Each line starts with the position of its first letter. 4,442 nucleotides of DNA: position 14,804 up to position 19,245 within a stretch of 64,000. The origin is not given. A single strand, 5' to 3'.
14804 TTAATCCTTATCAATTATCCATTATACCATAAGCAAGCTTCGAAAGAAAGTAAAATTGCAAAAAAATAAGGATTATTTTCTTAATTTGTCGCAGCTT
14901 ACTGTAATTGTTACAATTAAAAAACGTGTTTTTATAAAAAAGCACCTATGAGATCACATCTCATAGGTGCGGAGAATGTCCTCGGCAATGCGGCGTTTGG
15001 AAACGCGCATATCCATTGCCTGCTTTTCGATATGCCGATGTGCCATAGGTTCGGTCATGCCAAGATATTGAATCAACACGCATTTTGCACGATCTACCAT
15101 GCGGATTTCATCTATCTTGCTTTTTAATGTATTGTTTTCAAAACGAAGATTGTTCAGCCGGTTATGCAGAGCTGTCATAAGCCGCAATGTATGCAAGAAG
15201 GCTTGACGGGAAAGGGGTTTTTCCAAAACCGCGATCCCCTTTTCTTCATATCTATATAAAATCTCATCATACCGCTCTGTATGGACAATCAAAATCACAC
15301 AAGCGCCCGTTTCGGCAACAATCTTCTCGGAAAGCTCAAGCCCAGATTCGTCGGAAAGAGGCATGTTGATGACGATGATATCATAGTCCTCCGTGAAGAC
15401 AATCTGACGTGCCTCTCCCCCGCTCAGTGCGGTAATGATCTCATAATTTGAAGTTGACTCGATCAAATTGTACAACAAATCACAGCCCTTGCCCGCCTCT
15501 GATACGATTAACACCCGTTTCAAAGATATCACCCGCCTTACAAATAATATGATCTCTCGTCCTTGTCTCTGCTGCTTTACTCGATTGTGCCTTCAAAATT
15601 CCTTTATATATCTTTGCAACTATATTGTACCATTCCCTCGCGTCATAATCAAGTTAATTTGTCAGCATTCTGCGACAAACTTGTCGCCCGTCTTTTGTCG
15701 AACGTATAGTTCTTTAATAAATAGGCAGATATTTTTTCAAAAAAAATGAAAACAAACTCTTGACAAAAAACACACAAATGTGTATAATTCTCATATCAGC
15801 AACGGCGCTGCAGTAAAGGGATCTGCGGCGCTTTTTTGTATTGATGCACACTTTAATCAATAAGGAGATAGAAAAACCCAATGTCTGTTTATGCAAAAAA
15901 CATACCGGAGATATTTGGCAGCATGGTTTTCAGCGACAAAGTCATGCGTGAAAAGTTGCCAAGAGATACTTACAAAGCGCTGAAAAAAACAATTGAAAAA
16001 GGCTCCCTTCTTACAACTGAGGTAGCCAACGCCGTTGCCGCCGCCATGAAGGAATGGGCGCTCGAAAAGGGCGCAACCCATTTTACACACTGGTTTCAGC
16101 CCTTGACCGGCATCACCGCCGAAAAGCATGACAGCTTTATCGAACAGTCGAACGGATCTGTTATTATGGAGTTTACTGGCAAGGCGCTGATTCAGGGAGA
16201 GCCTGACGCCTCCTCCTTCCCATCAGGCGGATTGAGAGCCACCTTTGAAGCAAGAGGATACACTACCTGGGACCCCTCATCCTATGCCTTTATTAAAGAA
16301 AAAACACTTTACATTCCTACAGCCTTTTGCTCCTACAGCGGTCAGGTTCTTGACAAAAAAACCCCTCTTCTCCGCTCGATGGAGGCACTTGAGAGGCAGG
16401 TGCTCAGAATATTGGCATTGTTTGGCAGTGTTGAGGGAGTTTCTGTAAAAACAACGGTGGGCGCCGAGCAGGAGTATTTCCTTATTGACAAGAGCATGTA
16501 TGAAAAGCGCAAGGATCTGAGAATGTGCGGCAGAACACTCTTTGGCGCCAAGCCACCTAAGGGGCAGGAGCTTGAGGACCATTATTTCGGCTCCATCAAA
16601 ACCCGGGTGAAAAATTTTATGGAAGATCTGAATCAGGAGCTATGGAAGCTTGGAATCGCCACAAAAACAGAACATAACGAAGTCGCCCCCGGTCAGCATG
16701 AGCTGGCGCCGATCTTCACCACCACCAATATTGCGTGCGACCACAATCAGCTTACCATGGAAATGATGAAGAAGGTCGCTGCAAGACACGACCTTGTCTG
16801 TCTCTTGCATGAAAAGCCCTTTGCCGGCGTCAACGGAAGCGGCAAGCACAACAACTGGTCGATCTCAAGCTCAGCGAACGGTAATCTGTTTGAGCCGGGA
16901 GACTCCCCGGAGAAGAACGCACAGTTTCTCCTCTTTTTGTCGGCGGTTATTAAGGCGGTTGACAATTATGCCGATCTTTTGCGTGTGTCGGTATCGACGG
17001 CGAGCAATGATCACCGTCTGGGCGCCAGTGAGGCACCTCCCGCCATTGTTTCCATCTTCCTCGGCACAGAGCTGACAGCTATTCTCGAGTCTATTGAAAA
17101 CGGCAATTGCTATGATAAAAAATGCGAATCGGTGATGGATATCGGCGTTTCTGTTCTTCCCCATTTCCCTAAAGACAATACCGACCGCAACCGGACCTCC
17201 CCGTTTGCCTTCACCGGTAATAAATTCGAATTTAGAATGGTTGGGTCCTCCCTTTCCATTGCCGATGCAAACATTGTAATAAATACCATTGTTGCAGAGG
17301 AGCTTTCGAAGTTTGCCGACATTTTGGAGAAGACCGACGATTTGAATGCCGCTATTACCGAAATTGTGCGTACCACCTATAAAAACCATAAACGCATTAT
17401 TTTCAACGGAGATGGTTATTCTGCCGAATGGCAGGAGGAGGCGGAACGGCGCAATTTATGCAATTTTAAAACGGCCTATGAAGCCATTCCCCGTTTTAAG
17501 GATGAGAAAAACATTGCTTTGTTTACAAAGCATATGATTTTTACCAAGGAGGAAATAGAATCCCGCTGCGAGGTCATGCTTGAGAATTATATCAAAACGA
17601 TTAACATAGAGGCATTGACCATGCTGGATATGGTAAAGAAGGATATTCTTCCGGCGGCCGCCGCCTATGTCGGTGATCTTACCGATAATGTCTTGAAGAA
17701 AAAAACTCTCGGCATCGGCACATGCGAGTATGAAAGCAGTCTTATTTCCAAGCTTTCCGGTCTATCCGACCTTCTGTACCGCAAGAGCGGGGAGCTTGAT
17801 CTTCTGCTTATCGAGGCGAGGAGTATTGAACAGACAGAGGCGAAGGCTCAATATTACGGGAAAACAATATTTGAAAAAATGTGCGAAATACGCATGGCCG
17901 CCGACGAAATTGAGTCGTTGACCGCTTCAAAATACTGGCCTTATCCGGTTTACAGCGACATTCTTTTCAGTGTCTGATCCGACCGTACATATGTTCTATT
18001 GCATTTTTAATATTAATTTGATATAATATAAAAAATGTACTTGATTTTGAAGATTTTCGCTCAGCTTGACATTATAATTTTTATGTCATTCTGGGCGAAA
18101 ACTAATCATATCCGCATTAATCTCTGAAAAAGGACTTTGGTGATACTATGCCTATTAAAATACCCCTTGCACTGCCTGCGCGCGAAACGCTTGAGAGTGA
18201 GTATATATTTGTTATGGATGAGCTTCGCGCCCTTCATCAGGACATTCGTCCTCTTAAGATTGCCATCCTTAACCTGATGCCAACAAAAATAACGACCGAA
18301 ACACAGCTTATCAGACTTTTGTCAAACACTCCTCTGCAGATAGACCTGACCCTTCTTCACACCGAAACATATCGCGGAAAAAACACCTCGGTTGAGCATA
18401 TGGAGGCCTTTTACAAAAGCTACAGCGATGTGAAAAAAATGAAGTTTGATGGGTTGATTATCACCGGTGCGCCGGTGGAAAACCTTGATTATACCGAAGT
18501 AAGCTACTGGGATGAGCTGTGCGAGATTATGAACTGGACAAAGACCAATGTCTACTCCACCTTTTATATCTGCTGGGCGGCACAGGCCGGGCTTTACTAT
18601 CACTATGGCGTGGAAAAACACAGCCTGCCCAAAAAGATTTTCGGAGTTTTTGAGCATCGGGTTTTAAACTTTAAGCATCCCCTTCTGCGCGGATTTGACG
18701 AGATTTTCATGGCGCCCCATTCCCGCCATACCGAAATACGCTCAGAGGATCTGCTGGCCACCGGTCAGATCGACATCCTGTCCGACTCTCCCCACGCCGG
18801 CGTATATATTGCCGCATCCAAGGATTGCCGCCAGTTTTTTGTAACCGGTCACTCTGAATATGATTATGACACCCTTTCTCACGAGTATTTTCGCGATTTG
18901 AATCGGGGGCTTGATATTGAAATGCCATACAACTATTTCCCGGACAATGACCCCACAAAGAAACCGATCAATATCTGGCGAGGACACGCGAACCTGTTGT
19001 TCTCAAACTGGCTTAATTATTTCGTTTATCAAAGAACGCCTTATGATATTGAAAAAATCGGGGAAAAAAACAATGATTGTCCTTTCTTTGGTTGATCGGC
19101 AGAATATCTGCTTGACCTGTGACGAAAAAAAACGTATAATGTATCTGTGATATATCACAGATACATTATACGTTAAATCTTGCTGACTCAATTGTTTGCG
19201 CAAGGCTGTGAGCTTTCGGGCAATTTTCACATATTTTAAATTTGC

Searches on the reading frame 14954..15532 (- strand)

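Call 19: search_protein_families(library=ncbifam, proteins=[window:14954-15532:-], max_evalue=0.00001)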
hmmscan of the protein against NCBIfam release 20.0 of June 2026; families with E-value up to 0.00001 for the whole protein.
window:14954-15532:- (192 aa): 3 families
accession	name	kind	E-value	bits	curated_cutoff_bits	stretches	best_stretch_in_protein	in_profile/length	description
NF008302.0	PRK11091.1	equivalog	4.9e-06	25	838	1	22-145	543-670/779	aerobic respiration two-component sensor histidine kinase ArcB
NF047654.1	DiguCycDgcRLepto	equivalog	5.2e-06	25.6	500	1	5-90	3-89/295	diguanylate cyclase DgcR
NF045914.1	RespRegNblR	equivalog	6.9e-06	25.8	300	1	27-140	28-143/228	response regulator transcription factor NblR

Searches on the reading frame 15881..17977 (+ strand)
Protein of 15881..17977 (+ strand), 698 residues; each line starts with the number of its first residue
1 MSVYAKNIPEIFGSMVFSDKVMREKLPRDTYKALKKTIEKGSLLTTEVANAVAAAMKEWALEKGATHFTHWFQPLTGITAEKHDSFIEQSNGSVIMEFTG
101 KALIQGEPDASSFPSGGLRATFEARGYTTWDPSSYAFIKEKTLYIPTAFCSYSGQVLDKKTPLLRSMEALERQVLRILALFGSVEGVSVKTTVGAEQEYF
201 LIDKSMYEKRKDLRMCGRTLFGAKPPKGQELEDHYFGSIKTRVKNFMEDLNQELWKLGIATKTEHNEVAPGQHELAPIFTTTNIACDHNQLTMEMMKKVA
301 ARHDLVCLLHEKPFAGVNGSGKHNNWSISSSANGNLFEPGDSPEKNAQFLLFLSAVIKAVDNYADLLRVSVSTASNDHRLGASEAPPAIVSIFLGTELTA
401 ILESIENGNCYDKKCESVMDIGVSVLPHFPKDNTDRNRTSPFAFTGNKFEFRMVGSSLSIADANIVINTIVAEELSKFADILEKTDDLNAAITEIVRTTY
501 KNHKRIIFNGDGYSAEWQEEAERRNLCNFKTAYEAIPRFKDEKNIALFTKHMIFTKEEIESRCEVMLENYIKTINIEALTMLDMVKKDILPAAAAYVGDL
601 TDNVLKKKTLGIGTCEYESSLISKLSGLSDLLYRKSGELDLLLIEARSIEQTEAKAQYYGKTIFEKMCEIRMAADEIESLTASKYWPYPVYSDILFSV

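Call 19: search_protein_families(library=ncbifam, proteins=[window:15881-17977:+], max_evalue=0.00001)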
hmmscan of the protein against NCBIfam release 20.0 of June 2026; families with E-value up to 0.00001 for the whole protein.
window:15881-17977:+ (698 aa): 4 families
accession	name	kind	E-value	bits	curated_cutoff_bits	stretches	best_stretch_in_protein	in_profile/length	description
TIGR00653.1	GlnA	equivalog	1.4e-15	57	429.15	1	185-358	115-298/462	type I glutamate--ammonia ligase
TIGR03105.1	gln_synth_III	equivalog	1e-11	44.1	469.6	1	171-340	97-253/435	type III glutamate--ammonia ligase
NF007006.0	PRK09469.1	equivalog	6.9e-08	31.5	845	1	254-366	200-312/469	glutamate--ammonia ligase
NF045547.1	GGputSyn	equivalog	1.6e-06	27.1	650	1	243-356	164-276/438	gamma-glutamylputrescine synthetase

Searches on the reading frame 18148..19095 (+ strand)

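Call 19: search_protein_families(library=ncbifam, proteins=[window:18148-19095:+], max_evalue=0.00001)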
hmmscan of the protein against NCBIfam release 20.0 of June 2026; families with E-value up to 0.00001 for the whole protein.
window:18148-19095:+ (315 aa): 3 families
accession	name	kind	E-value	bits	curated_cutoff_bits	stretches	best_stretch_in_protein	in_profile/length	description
NF047918.2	MetA_acetyl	exception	4.6e-146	485.9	460.5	1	1-301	1-302/302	homoserine O-acetyltransferase MetA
TIGR01001.2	MetA_succinyl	equivalog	5.2e-135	449.6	495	1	1-304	1-304/304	homoserine O-succinyltransferase MetA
NF003776.0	PRK05368.1-3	equivalog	5.4e-61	206.2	358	1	1-258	1-261/353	homoserine O-succinyltransferase MetA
